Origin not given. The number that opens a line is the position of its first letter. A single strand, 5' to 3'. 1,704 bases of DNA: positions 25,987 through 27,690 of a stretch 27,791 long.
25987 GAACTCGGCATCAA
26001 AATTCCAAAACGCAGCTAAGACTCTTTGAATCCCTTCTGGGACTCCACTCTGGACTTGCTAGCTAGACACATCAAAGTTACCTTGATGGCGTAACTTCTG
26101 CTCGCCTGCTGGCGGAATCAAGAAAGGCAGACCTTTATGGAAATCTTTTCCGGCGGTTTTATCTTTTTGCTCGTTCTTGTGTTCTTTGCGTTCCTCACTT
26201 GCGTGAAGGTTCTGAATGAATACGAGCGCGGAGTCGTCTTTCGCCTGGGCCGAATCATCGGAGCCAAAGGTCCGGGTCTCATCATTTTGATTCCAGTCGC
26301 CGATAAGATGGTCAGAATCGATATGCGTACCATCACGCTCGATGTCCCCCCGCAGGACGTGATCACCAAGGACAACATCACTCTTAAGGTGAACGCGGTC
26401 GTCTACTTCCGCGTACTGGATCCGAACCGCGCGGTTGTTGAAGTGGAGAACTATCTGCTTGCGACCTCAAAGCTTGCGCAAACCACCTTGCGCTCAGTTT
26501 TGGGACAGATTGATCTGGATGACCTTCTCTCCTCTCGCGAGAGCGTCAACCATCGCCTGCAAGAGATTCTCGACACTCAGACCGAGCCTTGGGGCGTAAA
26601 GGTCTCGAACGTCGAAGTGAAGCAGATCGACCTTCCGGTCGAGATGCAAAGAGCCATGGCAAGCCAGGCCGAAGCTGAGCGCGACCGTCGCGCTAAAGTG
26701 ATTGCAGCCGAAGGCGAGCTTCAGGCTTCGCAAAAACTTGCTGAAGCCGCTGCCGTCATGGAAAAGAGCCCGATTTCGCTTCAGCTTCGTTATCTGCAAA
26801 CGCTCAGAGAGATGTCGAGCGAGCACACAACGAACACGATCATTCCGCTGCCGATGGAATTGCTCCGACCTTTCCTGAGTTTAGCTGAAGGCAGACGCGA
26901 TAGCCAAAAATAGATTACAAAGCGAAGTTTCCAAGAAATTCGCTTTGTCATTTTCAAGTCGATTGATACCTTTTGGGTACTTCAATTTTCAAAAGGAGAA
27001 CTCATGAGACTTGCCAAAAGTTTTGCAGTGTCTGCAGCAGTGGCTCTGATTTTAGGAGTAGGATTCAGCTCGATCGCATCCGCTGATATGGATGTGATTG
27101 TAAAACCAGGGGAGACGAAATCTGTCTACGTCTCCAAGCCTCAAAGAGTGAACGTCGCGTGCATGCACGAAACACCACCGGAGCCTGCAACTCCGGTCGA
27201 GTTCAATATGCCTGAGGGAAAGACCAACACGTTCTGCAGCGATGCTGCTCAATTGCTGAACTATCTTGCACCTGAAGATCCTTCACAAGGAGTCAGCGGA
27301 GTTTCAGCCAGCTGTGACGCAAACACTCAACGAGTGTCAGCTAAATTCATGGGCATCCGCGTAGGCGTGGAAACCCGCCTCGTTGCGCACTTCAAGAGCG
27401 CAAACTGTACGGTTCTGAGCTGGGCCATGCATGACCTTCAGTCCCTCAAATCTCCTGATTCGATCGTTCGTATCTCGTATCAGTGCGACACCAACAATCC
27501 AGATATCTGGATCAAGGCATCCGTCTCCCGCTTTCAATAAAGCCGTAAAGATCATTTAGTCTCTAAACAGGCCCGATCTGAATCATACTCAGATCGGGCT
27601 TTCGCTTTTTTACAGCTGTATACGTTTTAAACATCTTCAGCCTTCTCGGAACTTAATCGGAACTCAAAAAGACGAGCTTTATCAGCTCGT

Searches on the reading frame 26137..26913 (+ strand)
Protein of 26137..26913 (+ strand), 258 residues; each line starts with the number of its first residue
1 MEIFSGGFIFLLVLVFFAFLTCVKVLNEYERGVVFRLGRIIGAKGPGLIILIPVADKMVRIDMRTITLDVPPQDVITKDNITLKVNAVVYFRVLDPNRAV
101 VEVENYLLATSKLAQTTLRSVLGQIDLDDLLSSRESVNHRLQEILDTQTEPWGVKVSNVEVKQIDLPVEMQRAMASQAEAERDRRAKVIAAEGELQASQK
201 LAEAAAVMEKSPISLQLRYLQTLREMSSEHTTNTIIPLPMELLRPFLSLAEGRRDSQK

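Call 10: search_protein_families(library=pfam, proteins=[window:26137-26913:+], max_evalue=0.001)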
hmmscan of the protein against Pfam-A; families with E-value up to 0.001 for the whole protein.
window:26137-26913:+ (258 aa): 2 families
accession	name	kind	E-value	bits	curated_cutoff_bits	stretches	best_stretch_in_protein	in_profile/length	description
PF01145.31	Band_7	-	3.4e-39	135.1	23.6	1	25-194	2-175/176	SPFH domain / Band 7 family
PF13421.11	Band_7_1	-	0.00027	21.1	24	1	115-178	142-207/211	SPFH domain-Band 7 family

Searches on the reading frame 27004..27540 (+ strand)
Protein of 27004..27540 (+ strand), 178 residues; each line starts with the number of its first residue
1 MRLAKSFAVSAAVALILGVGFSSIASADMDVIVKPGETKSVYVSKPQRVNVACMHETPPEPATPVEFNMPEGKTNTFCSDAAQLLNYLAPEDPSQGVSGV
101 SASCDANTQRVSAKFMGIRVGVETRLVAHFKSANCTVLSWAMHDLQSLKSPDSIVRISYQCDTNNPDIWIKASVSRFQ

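Call 10: search_protein_families(library=pfam, proteins=[window:27004-27540:+], max_evalue=0.001)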
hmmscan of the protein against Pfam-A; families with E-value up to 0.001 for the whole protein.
window:27004-27540:+ (178 aa): 0 families

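Call 35: search_protein_families(library=pfam, proteins=[window:27004-27540:+], max_evalue=10)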
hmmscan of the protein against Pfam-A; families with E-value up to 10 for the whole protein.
window:27004-27540:+ (178 aa): 1 family
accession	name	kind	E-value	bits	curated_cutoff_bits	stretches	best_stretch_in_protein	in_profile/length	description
PF20520.3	Ac45-VOA1_TM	-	0.15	12.3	25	0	136-152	19-35/39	V0 complex accessory subunit Ac45/VOA1 transmembrane domain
